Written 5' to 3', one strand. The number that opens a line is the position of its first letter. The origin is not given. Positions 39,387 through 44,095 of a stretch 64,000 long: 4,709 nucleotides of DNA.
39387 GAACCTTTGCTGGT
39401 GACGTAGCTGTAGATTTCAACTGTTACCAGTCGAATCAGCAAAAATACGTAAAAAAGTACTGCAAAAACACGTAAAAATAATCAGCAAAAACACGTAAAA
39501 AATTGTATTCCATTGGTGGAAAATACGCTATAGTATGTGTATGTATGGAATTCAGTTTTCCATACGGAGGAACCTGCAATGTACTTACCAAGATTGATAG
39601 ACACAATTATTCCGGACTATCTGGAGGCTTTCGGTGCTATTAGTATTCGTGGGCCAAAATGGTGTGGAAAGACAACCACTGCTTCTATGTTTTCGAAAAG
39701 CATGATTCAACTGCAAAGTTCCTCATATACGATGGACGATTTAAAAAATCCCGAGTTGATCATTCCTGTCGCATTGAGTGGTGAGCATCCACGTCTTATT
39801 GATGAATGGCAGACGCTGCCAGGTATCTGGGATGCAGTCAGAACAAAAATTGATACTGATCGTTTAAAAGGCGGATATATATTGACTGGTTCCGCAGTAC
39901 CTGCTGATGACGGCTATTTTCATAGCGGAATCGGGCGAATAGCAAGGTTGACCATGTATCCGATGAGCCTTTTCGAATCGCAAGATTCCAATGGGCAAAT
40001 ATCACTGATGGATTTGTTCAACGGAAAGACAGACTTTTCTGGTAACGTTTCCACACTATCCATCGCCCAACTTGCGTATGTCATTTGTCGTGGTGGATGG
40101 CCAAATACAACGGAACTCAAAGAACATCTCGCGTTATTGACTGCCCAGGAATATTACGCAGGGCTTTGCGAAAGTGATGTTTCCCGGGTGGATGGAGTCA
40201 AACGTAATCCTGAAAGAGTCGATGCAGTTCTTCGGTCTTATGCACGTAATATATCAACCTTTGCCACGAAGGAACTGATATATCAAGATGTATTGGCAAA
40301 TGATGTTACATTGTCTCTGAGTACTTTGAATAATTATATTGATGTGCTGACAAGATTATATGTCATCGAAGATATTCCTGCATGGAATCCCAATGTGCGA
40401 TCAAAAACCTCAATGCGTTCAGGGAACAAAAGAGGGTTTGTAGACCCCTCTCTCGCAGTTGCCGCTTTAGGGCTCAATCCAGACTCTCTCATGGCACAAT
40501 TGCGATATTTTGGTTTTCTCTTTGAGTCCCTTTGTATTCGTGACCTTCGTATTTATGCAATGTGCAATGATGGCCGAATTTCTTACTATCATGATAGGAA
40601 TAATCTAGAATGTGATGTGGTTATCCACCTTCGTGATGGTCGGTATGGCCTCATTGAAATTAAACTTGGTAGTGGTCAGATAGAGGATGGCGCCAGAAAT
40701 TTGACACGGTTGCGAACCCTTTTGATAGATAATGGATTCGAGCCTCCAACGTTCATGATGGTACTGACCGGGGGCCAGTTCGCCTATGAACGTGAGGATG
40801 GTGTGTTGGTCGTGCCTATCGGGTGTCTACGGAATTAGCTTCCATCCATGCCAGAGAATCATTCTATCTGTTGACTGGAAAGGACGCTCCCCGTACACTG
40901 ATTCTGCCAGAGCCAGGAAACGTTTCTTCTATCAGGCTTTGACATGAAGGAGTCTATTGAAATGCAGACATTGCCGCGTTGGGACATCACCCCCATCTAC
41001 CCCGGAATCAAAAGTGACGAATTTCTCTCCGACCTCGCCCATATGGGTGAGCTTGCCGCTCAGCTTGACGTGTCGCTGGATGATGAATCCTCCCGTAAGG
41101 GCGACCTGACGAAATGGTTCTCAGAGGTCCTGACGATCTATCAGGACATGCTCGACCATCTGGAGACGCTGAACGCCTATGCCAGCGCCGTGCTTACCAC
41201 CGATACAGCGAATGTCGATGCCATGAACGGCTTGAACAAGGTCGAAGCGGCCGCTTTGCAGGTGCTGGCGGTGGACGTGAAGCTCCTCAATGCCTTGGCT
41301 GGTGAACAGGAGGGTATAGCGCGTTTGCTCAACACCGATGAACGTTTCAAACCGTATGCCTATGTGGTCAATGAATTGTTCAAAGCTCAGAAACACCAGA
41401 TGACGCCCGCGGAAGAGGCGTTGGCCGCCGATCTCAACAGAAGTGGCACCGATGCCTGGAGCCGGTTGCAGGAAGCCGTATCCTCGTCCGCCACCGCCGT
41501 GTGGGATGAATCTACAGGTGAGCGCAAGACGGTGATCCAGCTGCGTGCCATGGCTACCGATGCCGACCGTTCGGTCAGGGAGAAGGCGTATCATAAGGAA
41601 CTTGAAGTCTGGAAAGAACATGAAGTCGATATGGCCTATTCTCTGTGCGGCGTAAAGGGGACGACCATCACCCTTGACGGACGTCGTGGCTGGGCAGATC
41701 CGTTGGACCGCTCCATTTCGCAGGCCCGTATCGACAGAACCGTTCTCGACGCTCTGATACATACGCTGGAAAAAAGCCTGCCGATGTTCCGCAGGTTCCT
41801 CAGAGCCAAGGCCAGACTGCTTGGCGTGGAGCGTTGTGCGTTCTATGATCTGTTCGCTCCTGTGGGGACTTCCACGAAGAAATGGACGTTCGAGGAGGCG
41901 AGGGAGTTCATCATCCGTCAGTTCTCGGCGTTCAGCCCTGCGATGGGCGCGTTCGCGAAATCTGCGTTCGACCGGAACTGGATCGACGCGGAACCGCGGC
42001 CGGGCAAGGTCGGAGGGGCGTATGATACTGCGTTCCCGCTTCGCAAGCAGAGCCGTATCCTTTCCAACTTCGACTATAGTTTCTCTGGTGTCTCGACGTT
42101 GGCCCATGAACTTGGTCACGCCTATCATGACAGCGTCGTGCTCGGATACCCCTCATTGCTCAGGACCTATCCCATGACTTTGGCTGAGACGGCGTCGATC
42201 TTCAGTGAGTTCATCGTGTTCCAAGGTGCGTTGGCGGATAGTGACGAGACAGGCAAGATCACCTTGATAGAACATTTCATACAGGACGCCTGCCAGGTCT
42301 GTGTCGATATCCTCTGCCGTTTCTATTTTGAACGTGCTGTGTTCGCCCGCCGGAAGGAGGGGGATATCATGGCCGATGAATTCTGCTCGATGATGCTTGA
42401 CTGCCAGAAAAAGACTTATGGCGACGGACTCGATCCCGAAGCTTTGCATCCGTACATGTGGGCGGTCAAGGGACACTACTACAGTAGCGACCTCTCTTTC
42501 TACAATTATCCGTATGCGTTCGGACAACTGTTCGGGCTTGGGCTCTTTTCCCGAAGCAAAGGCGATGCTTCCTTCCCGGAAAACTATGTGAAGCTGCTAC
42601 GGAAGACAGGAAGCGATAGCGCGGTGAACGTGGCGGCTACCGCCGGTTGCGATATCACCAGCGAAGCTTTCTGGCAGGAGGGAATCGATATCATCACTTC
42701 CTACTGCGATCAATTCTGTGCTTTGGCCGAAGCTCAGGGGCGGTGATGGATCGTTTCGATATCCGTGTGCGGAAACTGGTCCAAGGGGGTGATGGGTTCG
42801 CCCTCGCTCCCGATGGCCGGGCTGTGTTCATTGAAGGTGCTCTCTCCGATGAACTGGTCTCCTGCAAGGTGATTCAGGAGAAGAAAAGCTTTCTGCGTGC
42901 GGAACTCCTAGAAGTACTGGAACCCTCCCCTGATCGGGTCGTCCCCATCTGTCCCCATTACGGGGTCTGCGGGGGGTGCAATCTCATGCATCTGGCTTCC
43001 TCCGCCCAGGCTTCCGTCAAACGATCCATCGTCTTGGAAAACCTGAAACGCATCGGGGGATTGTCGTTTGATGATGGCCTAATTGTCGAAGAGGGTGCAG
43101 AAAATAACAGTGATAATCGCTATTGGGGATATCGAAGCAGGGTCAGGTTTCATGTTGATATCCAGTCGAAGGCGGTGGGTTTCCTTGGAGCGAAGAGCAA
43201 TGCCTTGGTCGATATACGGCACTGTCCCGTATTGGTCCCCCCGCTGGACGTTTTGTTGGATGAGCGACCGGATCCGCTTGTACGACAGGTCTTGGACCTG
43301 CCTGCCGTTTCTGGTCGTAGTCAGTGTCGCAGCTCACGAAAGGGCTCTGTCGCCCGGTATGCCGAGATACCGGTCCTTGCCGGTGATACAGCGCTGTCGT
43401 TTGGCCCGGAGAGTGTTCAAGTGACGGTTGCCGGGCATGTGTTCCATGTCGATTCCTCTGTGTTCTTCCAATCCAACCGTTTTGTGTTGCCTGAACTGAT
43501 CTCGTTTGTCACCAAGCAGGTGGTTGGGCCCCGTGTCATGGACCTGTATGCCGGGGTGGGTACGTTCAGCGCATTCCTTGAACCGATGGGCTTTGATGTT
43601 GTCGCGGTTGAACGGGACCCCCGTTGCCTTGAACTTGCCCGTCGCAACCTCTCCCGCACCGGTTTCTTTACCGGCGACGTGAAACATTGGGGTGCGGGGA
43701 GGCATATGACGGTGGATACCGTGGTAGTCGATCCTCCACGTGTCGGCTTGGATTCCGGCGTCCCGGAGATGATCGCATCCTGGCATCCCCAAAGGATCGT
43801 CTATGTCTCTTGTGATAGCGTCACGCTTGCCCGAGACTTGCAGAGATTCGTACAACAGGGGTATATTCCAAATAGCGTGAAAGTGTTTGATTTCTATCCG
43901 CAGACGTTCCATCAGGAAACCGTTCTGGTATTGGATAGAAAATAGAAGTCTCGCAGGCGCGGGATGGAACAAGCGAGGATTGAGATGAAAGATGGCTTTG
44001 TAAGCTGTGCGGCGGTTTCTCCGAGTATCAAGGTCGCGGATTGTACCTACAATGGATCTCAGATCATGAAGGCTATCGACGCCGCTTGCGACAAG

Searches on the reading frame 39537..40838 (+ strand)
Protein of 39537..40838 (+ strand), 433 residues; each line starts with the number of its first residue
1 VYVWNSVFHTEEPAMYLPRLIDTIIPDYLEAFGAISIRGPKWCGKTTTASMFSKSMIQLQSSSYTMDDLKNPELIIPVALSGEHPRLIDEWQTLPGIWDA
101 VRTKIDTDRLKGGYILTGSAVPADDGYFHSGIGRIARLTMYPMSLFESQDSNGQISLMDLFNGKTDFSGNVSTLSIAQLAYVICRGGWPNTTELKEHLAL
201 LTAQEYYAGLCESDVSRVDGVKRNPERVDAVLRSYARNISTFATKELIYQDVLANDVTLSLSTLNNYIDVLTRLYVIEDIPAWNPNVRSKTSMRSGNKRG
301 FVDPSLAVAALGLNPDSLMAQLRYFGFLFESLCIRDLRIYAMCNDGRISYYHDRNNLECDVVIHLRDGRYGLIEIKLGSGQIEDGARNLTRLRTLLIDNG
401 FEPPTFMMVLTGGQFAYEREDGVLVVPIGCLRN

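Call 11: search_protein_families(library=pfam, proteins=[window:39537-40838:+])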
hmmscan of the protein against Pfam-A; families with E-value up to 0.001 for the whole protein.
window:39537-40838:+ (433 aa): 2 families
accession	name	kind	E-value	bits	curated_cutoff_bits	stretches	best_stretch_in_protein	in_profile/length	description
PF13635.12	DUF4143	-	1.4e-31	109.8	28.1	1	212-377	1-159/160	Domain of unknown function (DUF4143)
PF13173.12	AAA_14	-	6.9e-10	39.5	27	1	34-147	4-127/129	AAA domain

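Call 38: find_homologous_proteins(query=window:39579-40835:+, max_evalue=1e-80)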
Query seq(419 aa) (419 aa): 7978 proteins with E <= 1e-80 among 8000 candidates; the best 120 are listed.
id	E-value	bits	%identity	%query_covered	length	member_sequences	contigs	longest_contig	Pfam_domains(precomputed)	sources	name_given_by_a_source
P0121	3.2e-283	957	100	100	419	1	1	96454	PF13173.13,PF13635.13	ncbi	-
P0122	3.8e-161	555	60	100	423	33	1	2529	PF13173.13,PF13635.13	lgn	-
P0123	1.3e-155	536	56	100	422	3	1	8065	PF13173.13,PF13635.13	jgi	jgi:uncharacterized protein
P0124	4.6e-155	535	57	100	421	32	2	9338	PF13173.13,PF13635.13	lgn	-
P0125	5.6e-154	531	57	100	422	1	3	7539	PF13173.13,PF13635.13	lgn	-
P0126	1.1e-153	530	57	100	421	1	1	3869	PF13173.13,PF13635.13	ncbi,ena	-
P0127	1.5e-152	526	56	100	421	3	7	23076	PF13173.13,PF13635.13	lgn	-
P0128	1.7e-152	526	56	100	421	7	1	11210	PF13173.13,PF13635.13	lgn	-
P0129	2.4e-152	526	55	100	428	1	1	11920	PF13173.13,PF13635.13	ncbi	-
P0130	2.7e-151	522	54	100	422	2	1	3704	PF13173.13,PF13635.13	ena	-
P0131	2.8e-151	522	56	100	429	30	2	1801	PF13173.13,PF13635.13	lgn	-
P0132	5.2e-151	521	56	100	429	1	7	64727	PF13173.13,PF13635.13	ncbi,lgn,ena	-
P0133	2.2e-150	519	55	100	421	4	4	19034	PF13173.13,PF13635.13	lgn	-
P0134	4.9e-150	518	56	100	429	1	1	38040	PF13173.13,PF13635.13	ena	-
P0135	5.0e-150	518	57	100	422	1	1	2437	PF13173.13,PF13635.13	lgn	-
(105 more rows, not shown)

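Call 39: find_encoding_contigs(protein=P0121, flank=1000, max_places=3)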
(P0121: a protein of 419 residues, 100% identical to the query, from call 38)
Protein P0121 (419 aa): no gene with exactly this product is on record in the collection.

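Call 40: list_cluster_members(proteins=[P0121, P0001])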
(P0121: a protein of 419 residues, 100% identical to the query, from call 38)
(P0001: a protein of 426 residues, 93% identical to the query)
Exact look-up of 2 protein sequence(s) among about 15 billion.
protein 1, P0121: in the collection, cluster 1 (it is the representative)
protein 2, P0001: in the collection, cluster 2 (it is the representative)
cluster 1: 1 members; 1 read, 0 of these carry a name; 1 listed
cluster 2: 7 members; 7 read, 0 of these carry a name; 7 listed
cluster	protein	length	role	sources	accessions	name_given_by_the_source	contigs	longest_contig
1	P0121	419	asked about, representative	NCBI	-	-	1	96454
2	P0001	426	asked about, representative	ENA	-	-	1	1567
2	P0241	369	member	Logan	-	-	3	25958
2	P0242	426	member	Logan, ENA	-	-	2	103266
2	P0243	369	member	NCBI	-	-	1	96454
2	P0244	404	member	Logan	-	-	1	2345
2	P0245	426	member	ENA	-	-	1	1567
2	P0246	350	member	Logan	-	-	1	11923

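Call 41: find_encoding_contigs(protein=P0242, flank=10000, max_places=4)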
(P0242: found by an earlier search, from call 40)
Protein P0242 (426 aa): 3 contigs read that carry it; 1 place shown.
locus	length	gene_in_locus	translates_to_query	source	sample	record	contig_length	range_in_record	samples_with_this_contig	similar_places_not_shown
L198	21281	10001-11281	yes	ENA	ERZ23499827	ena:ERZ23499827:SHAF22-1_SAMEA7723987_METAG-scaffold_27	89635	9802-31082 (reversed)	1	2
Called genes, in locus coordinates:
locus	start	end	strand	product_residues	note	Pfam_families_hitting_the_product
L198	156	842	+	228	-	-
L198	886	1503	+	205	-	-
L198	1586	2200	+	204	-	-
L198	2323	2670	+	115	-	-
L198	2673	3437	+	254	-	PF23023:Anti-Pycsar_Apyc1, PF00753:Lactamase_B, PF12706:Lactamase_B_2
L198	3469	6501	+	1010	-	PF02739:5_3_exonuc_N, PF01367:5_3_exonuc, PF01612:DNA_pol_A_exo1, PF00476:DNA_pol_A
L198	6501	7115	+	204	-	PF01121:CoaE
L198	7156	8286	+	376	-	-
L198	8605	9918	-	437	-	PF07690:MFS_1, PF12832:MFS_1_like (weak), PF13347:MFS_2, PF07690:MFS_1 (weak)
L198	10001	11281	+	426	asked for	PF13353:Fer4_12 (faint), PF04055:Radical_SAM, PF12544:LAM_C (weak)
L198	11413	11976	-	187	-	PF08207:EFP_N, PF01132:EFP, PF09285:Elong-fact-P_C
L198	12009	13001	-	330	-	PF00152:tRNA-synt_2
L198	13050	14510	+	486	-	PF10396:TrmE_N, PF12631:MnmE_helical, PF01926:MMR_HSR1, PF02421:FeoB_N (weak)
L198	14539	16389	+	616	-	PF01134:GIDA, PF12831:FAD_oxidored (weak), PF21680:GIDA_C_1st, PF13932:SAM_GIDA_C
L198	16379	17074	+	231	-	PF02527:GidB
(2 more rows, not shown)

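Call 42: find_encoding_contigs(protein=P0241, flank=10000, max_places=4)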
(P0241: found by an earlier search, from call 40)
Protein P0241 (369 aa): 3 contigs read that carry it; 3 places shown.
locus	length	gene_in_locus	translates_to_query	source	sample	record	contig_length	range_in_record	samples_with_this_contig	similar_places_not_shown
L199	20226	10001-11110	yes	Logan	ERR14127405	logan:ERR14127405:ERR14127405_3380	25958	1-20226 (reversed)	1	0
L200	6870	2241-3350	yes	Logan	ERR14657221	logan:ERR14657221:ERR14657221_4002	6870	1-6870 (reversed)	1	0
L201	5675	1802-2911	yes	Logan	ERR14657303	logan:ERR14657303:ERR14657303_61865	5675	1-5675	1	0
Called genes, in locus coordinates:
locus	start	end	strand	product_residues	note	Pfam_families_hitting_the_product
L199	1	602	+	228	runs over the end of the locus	-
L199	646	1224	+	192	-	-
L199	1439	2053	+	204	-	-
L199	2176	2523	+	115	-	-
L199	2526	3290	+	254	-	PF23023:Anti-Pycsar_Apyc1, PF00753:Lactamase_B, PF12706:Lactamase_B_2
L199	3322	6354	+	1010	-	PF02739:5_3_exonuc_N, PF01367:5_3_exonuc, PF01612:DNA_pol_A_exo1, PF00476:DNA_pol_A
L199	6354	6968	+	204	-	PF01121:CoaE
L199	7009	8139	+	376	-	-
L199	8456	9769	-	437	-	PF07690:MFS_1, PF12832:MFS_1_like (weak), PF13347:MFS_2, PF07690:MFS_1 (weak)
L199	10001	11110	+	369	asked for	PF13353:Fer4_12 (weak), PF04055:Radical_SAM, PF12544:LAM_C (weak)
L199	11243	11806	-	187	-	PF08207:EFP_N, PF01132:EFP, PF09285:Elong-fact-P_C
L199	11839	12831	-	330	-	PF00152:tRNA-synt_2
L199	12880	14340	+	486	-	PF10396:TrmE_N, PF12631:MnmE_helical, PF01926:MMR_HSR1, PF02421:FeoB_N (weak)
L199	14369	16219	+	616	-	PF01134:GIDA, PF12831:FAD_oxidored (weak), PF21680:GIDA_C_1st, PF13932:SAM_GIDA_C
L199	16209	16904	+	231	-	PF02527:GidB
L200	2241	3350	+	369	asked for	PF13353:Fer4_12 (weak), PF04055:Radical_SAM, PF12544:LAM_C (weak)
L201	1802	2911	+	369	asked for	PF13353:Fer4_12 (weak), PF04055:Radical_SAM, PF12544:LAM_C (weak)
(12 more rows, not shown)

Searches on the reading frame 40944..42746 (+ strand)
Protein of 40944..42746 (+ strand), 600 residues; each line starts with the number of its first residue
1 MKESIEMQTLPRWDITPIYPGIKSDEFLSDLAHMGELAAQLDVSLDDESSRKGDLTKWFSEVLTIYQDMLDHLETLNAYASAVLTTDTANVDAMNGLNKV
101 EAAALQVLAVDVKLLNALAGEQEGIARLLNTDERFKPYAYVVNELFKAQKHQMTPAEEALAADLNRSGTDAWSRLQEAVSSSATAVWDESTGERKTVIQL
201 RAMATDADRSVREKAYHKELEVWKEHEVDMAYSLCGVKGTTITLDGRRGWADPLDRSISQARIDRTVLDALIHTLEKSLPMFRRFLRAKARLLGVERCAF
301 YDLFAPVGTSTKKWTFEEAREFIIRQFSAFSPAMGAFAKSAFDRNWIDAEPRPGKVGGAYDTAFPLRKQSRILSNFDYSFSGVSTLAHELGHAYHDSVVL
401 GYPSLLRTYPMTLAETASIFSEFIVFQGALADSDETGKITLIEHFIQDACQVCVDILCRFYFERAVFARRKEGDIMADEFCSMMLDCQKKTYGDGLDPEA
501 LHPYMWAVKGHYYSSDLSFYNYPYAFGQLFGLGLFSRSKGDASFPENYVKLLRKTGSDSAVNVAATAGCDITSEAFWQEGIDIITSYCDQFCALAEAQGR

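Call 11: search_protein_families(library=pfam, proteins=[window:40944-42746:+])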
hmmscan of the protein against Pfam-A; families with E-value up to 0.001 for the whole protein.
window:40944-42746:+ (600 aa): 2 families
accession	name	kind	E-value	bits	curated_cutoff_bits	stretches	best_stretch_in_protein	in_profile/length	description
PF01432.26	Peptidase_M3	-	7.1e-28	98.6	27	1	203-581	2-455/457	Peptidase family M3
PF08439.15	Peptidase_M3_N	-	5.8e-12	46.1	25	1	121-181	6-66/70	Oligopeptidase F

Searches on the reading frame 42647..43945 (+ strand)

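Call 85: search_protein_families(library=pfam, proteins=[window:42647-43945:+], max_evalue=0.00001)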
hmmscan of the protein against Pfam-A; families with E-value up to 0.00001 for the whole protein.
window:42647-43945:+ (432 aa): 2 families
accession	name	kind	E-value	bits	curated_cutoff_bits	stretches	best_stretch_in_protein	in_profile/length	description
PF05958.17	tRNA_U5-meth_tr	-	3.6e-14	53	23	1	355-431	283-356/357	tRNA (Uracil-5-)-methyltransferase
PF01938.26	TRAM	-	2.6e-06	27.6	21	1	37-88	8-61/61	TRAM domain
